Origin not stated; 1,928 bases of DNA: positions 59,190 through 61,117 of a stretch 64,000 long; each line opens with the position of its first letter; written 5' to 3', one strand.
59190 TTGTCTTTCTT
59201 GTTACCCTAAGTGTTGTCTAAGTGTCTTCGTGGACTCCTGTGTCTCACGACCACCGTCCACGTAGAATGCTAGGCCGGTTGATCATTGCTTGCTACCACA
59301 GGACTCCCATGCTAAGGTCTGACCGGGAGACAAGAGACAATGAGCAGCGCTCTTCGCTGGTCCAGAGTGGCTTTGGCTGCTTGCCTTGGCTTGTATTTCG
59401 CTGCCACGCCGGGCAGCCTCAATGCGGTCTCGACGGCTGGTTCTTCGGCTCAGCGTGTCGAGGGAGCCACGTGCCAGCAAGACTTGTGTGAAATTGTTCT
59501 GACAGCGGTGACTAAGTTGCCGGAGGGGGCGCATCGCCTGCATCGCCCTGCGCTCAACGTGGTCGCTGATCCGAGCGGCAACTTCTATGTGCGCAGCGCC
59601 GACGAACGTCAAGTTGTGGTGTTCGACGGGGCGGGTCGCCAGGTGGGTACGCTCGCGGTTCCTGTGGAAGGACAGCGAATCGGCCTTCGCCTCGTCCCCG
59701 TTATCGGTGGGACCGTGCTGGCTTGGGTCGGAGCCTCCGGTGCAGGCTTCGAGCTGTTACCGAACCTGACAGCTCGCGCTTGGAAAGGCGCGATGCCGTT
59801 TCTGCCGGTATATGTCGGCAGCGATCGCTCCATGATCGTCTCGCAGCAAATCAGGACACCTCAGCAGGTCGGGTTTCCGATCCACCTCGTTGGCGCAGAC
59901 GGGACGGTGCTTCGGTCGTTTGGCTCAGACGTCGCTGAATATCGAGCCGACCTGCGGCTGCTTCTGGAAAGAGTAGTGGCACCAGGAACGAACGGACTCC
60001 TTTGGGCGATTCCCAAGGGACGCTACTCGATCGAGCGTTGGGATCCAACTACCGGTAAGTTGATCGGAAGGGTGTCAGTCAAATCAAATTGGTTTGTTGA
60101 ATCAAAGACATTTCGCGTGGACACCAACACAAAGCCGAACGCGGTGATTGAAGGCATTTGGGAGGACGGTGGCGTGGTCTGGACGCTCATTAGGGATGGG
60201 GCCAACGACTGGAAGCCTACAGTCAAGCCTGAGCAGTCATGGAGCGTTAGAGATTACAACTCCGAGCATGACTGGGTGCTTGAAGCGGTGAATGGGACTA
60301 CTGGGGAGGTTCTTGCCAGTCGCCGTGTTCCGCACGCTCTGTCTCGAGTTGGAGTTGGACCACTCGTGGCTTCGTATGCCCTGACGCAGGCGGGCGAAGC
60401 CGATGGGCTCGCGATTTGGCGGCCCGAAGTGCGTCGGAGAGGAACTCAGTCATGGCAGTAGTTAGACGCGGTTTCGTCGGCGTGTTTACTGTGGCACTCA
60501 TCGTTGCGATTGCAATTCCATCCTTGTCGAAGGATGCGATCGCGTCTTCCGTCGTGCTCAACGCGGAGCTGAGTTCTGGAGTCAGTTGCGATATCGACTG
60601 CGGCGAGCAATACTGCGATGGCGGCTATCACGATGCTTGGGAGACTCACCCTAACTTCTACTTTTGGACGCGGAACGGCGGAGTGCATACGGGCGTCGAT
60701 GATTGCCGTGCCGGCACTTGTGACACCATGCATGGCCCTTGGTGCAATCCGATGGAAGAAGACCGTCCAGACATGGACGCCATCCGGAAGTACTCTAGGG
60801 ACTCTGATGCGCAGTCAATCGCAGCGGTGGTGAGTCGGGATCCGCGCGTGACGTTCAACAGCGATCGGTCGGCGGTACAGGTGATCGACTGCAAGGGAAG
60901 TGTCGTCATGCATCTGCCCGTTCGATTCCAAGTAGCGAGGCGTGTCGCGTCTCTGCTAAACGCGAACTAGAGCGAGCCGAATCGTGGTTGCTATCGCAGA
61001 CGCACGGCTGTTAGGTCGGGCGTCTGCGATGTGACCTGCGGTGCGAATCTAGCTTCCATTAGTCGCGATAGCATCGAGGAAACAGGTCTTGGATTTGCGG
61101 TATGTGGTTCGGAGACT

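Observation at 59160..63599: Perfect 32-nt direct repeat of a terminator hairpin brackets a ~4.4-kb lower-GC islet downstream of rplQ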

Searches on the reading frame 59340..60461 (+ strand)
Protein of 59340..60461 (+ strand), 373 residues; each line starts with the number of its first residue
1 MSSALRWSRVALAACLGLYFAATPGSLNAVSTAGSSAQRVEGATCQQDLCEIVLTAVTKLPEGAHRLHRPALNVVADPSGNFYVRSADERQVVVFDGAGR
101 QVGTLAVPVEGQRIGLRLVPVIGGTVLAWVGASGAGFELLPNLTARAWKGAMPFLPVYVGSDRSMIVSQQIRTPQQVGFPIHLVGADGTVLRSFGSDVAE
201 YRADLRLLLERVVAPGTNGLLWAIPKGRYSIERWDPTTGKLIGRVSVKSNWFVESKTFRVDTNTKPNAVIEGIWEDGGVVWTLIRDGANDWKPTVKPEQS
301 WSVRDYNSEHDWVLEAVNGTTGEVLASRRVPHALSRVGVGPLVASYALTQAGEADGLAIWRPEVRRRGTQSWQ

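Call 7: search_protein_families(library=pfam, proteins=[window:59340-60458:+], max_evalue=0.01)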
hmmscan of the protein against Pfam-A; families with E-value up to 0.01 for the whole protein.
window:59340-60458:+ (373 aa): 0 families

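Call 8: search_protein_families(library=ncbifam, proteins=[window:59340-60458:+], max_evalue=0.01)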
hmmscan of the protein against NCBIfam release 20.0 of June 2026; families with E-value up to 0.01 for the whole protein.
window:59340-60458:+ (373 aa): 0 families
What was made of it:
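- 59340..60461 (+): Islet gene 1: a 373-aa secreted or lipoprotein-like beta-propeller of an uncharacterised family. No Pfam or NCBIfam hit (calls 7, 8).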

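Call 15: find_encoding_contigs(protein=window:59340-60461:+, flank=10000, max_places=10)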
Protein window:59340-60461:+ (373 aa): 4 contigs read that carry it; 3 places shown.
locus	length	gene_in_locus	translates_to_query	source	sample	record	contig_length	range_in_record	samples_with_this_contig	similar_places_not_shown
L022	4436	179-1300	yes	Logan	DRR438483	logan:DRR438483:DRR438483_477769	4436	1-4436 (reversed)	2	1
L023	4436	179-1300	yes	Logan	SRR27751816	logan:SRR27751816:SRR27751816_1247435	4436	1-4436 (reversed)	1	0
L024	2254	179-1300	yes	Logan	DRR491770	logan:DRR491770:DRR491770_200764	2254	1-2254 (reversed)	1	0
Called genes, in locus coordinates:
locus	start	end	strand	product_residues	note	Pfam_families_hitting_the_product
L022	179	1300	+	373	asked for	-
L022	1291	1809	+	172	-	-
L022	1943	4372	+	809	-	PF12704:MacB_PCD, PF02687:FtsX, PF12704:MacB_PCD (weak), PF02687:FtsX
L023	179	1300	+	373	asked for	-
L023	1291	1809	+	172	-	-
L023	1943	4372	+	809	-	PF12704:MacB_PCD, PF02687:FtsX, PF12704:MacB_PCD (weak), PF02687:FtsX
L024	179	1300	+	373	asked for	-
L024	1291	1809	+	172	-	-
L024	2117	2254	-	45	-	?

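Call 31: find_homologous_proteins(query=window:59340-60458:+, max_evalue=0.001)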
Query window:59340-60458:+ (373 aa): 13 proteins with E <= 0.001 among 8000 candidates.
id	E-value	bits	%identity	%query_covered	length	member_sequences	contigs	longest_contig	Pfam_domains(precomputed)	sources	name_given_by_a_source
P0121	1.7e-247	838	100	100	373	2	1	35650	-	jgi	jgi:hypothetical protein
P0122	1.3e-101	358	49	96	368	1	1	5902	-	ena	-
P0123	1.1e-96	342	49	90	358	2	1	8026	-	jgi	jgi:hypothetical protein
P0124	9.9e-88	313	42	95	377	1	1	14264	-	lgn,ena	-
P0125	1.5e-75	272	44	88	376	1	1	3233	-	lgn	-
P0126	2.5e-68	249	48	65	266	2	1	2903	-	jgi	jgi:hypothetical protein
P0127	6.8e-66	241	38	93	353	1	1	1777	-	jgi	jgi:hypothetical protein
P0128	2.0e-55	206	37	96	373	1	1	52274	-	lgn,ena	-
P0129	1.4e-52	197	41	75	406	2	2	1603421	PF17170.11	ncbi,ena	-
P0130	2.5e-50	189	37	84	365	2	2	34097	-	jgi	jgi:hypothetical protein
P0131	1.7e-49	187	49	49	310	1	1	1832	-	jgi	jgi:hypothetical protein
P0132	1.8e-49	187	51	45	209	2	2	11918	-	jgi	jgi:hypothetical protein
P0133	1.4e-48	184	47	51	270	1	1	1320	-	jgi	-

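Call 33: find_encoding_contigs(protein=P0124, flank=8000, max_places=2)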
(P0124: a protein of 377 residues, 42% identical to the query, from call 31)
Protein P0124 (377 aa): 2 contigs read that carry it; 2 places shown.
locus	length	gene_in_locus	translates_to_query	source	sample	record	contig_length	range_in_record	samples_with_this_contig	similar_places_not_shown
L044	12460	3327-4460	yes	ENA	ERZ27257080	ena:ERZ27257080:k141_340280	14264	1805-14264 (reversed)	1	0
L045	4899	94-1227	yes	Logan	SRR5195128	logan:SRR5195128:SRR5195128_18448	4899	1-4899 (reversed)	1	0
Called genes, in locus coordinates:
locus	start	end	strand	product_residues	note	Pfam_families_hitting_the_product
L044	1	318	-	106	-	?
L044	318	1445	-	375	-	PF01553:Acyltransferase, PF19277:GPAT_C (weak)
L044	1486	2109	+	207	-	PF00160:Pro_isomerase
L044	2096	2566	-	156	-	PF01590:GAF, PF13185:GAF_2, PF13492:GAF_3 (faint)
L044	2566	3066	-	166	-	PF13664:DUF4149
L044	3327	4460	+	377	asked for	-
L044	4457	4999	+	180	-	-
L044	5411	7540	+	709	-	PF12704:MacB_PCD, PF02687:FtsX, PF12704:MacB_PCD, PF02687:FtsX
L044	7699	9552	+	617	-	PF00456:Transketolase_N, PF13292:DXP_synthase_N (faint), PF00676:E1_dh, PF02779:Transket_pyr, PF02780:Transketolase_C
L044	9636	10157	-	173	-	PF13302:Acetyltransf_3, PF13420:Acetyltransf_4, PF00583:Acetyltransf_1, PF13673:Acetyltransf_10, PF13508:Acetyltransf_7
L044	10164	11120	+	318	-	PF01546:Peptidase_M20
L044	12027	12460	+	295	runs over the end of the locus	PF13098:Thioredoxin_2, PF13462:Thioredoxin_4, PF01323:DSBA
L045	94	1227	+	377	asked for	-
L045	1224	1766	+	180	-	-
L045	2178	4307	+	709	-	PF12704:MacB_PCD, PF02687:FtsX, PF12704:MacB_PCD, PF02687:FtsX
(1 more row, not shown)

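Call 34: find_encoding_contigs(protein=P0123, flank=8000, max_places=2)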
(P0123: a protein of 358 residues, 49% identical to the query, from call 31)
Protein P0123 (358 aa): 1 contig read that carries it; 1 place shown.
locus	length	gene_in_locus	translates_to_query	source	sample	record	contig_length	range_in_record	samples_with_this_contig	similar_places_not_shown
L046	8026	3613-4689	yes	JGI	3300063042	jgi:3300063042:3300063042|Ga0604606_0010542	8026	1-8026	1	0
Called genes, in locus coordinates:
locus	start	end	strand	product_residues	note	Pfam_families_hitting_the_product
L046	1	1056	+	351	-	?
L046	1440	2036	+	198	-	-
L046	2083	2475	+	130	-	-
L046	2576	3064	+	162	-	PF02687:FtsX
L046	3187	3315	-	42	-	-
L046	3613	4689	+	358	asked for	-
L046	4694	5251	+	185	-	-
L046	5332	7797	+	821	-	PF12704:MacB_PCD, PF02687:FtsX, PF12704:MacB_PCD, PF02687:FtsX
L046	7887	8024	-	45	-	?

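Call 35: find_encoding_contigs(protein=P0128, flank=8000, max_places=2)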
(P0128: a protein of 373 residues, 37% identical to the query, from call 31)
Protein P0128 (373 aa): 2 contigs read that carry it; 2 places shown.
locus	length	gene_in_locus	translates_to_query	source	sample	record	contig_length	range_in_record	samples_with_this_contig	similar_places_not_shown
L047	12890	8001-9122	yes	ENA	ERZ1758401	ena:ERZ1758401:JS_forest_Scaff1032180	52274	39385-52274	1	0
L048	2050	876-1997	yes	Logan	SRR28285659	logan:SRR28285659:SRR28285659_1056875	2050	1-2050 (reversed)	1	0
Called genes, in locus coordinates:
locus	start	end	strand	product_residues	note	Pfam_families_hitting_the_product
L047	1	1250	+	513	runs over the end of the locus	PF04820:Trp_halogenase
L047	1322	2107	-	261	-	PF13605:DUF4141 (weak)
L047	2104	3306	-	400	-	PF03743:TrbI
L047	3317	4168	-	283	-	PF03524:CagX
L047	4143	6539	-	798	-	PF27097:VirB4_TrbE_N, PF03135:CagE_TrbE_VirB (weak), PF10412:TrwB_AAD_bind (faint), PF12846:AAA_10 (faint), PF19044:P-loop_TraG (weak)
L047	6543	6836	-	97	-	PF05101:VirB3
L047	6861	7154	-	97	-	PF04956:TrbC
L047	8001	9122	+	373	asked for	-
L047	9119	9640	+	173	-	-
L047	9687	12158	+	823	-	PF12704:MacB_PCD, PF02687:FtsX, PF12704:MacB_PCD, PF02687:FtsX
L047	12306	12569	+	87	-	-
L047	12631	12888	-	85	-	?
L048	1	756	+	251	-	?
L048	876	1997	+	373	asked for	-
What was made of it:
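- A homologous cassette lies beside type IV secretion genes in L047 (call 35).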

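Call 48: search_dna_similar(query=window:59340-60458:+, collection=plasmids, mode=protein, max_evalue=0.001, max_rows=10)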
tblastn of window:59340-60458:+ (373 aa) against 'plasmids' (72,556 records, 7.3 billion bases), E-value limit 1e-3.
No match.
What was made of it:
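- Tried and rejected: There was no tblastn hit of the beta-propeller in PLSDB (call 48).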

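Call 50: find_related_loci(query=A2, collection=viral_contigs, flank=8000)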
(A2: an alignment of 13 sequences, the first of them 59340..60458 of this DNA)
Query A2 (373 aa) in viral_contigs; peptide patterns used: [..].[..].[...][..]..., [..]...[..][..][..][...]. (x = any residue, [..] = any of these).
28 stretches matched a pattern, but none encodes a relative of the query by tblastn (E <= 1e-3).
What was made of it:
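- Tried and rejected: No relatives were found in IMG/VR (call 50).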

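Call 60: predict_structure(alignment_id=A2)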
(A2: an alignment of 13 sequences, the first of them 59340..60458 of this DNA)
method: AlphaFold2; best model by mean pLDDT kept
length: 373 residues; sequences in the alignment: 13
mean_pLDDT: 78.1   pTM: 0.78
mean pLDDT of the five models: 78.1, 77.1, 76.4, 75.0, 73.0
residues with pLDDT >= 90: 166; 70-90: 115; 50-70: 31; < 50: 61
segments of 3 or more residues with pLDDT < 50: 1-41, 199-203, 289-298, 370-373
pLDDT, mean of each block of 10 residues (from residue 1): 36 37 30 32 72 94 78 90 89 94 86 78 91 86 89 92 92 87 95 76 56 93 87 95 90 65 74 92 74 45 75 91 91 87 91 89 82 35
secondary structure, 60 per line:
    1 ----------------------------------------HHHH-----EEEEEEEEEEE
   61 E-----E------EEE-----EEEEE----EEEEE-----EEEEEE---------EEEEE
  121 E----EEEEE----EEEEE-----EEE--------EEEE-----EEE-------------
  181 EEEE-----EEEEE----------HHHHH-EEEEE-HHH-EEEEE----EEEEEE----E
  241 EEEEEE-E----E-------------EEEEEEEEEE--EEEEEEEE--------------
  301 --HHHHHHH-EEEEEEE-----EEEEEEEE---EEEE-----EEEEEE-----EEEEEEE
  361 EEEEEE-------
elements in order: H41-44 E50-61 E74-76 E82-86 E91-95 E101-106 E116-121 E126-130 E135-139 E145-147 E156-159 E165-167 E181-184 E190-194 H205-209 E211-215 E221-225 E230-235 E240-246 E267-276 E279-286 H303-309 E311-317 E323-330 E334-337 E343-348 E354-366

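Call 63: fold_search(model_id=the predicted structure, library=pdb)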
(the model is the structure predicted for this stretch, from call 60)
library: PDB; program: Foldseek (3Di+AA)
matches with E <= 10: 1573; with E <= 0.001: 847
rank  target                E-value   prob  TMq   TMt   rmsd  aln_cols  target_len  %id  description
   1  9a40_B                8.8e-09  1.00  0.42  0.42   9.8       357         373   12  model of Cullin4 (released 2024-09-18)
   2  3bws_A                9.8e-09  1.00  0.45  0.42   6.6       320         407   13  Crystal structure of the leptospiral antigen Lp49 (released 2008-10-07)
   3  3fvz                  1.8e-08  1.00  0.51  0.57   6.0       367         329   12  Structure of Peptidyl-alpha-hydroxyglycine alpha-Amidating Lyase (PAL) (released 2009-09-01)
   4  2h68_B                2.0e-08  1.00  0.41  0.48   8.0       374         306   12  Histone H3 recognition and presentation by the WDR5 module of the MLL1 complex (released 2006-07-04)
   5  6u6w_B                2.0e-08  1.00  0.39  0.46   8.9       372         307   12  Discovery and optimization of salicyclic acid-derived sulfonamide inhibitors of the WDR5:MYC protein-protein interacti (released 2019-12-04)
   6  4zlr_A                2.2e-08  1.00  0.49  0.61   5.6       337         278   12  Structure of the Brat-NHL domain bound to consensus RNA motif (released 2015-11-11)
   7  8unz_B                2.3e-08  1.00  0.45  0.49   7.4       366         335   11  CryoEM structure of beta-2-adrenergic receptor in complex with GTP-bound Gs heterotrimer (Class O) (released 2024-03-06)
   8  6ufx                  2.3e-08  1.00  0.41  0.49   8.0       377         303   11  WD repeat-containing protein 5 complexed with N-[(3,5-dimethoxyphenyl)methyl]-4'-fluoro-5-{[(2E)-2-imino-3-methyl-2,3-di (released 2020-01-01)
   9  6xg7                  2.9e-08  1.00  0.43  0.53   8.6       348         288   14  1.3 A Resolution Structure of the of the NHL Repeat Region of D. melanogaster Thin (released 2020-12-16)
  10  4gm9_A                2.9e-08  1.00  0.40  0.46   8.4       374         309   11  Crystal structure of human WD repeat domain 5 with compound MM-401 (released 2014-02-19)
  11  4gm9_B                2.9e-08  1.00  0.41  0.47   8.3       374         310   11  Crystal structure of human WD repeat domain 5 with compound MM-401 (released 2014-02-19)
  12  2h13_A                2.9e-08  1.00  0.40  0.47   9.0       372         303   12  Crystal structure of WDR5/histone H3 complex (released 2006-07-11)
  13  4cy5_A                3.0e-08  1.00  0.41  0.48   8.8       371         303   12  Crystal structure of the NSL1-WDS-NSL2 complex. (released 2014-05-14)
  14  7qrv_A                3.4e-08  1.00  0.47  0.60   6.3       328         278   11  Crystal structure of NHL domain of TRIM2 (full C-terminal) (released 2022-05-04)
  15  7b96_A                3.6e-08  1.00  0.49  0.62   6.2       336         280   12  NHL domain of human TRIM2 (released 2022-01-12)
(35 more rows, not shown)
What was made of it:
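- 59340..60461 (+): AlphaFold model with pLDDT 78; Foldseek matches 6-bladed NHL/WD40-type propellers at TM 0.5-0.6 (calls 60, 63).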

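Call 84: search_protein_representatives(alignment_id=A2)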
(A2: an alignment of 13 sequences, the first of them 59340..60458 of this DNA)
Query: 13 sequences, 366 profile positions. Proteins with E-value up to 0.001 (for the whole library): 4288; up to 1e-10: 2854; up to 1e-30: 634. The best 150 are listed.
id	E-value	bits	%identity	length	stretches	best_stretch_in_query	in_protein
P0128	9.2e-146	501.5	-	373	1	5-365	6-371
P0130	8.1e-143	491.8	-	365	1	6-363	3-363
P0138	8.7e-121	419.3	-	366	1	1-363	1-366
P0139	4.2e-119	413.8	-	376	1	26-363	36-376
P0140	5.7e-119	413.3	-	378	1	9-365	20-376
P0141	9.4e-115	399.5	-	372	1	35-363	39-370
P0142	6.3e-111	386.9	-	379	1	16-361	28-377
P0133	2.1e-109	381.9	-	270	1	105-364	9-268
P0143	6.7e-109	380.2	-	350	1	37-365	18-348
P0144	7.5e-108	376.8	-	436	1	34-360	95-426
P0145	3.3e-107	374.6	-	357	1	41-363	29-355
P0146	3.7e-106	371.2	-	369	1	22-365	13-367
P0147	1.3e-105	369.4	-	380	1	6-364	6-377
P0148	7.3e-104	363.6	-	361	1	29-364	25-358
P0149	1.1e-100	353.1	-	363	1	27-361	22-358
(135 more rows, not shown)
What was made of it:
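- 59340..60461 (+): 634 representative clusters at E<=1e-30 (call 84).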

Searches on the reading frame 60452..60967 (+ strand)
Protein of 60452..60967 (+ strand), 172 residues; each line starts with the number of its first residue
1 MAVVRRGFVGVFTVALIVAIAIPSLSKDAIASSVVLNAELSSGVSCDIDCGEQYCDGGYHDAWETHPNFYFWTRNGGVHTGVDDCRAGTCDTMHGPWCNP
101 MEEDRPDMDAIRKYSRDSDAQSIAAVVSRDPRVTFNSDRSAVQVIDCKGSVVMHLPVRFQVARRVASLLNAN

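Call 7: search_protein_families(library=pfam, proteins=[window:60452-60967:+], max_evalue=0.01)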
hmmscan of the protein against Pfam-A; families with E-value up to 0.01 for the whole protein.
window:60452-60967:+ (172 aa): 0 families

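Call 8: search_protein_families(library=ncbifam, proteins=[window:60452-60967:+], max_evalue=0.01)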
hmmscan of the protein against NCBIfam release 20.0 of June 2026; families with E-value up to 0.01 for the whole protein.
window:60452-60967:+ (172 aa): 0 families
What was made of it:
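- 60452..60970 (+): Islet gene 2: a 172-aa protein with an N-terminal hydrophobic helix and a conserved Cys/His-rich domain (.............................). It overlaps gene 1 by 10 nt. No family hit (calls 7, 8).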

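Call 57: find_homologous_proteins(query=window:60452-60967:+, max_evalue=0.001)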
Query window:60452-60967:+ (172 aa): 4 proteins with E <= 0.001 among 55 candidates.
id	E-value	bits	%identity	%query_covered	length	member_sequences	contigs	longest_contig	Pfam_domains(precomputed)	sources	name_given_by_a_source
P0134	4.9e-113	393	99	100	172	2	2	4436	-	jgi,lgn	-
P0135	2.3e-69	250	67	100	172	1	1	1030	-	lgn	-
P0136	2.2e-35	140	41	92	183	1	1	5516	-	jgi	-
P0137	1.5e-34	137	43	83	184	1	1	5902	-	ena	-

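Call 70: predict_structure(alignment_id=A3)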
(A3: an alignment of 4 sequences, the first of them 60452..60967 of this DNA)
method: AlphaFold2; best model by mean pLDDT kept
length: 172 residues; sequences in the alignment: 4
mean_pLDDT: 54.1   pTM: 0.48
mean pLDDT of the five models: 54.1, 51.5, 50.5, 47.1, 46.8
residues with pLDDT >= 90: 9; 70-90: 41; 50-70: 32; < 50: 90
segments of 3 or more residues with pLDDT < 50: 1-7, 22-104
pLDDT, mean of each block of 10 residues (from residue 1): 49 58 41 31 32 33 35 33 38 39 56 78 90 78 65 69 88 82
secondary structure, 60 per line:
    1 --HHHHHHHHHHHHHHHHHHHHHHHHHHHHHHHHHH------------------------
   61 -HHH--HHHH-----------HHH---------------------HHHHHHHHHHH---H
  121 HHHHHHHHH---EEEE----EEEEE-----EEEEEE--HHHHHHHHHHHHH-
elements in order: H3-36 H67-70 H106-116 H120-129 E133-136 E141-145 E151-156 H159-171
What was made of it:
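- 60452..60970 (+): The structure model has low confidence, pLDDT 54 (call 70).
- Tried and rejected: The model has pLDDT 54, too poor for a fold search (call 70).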
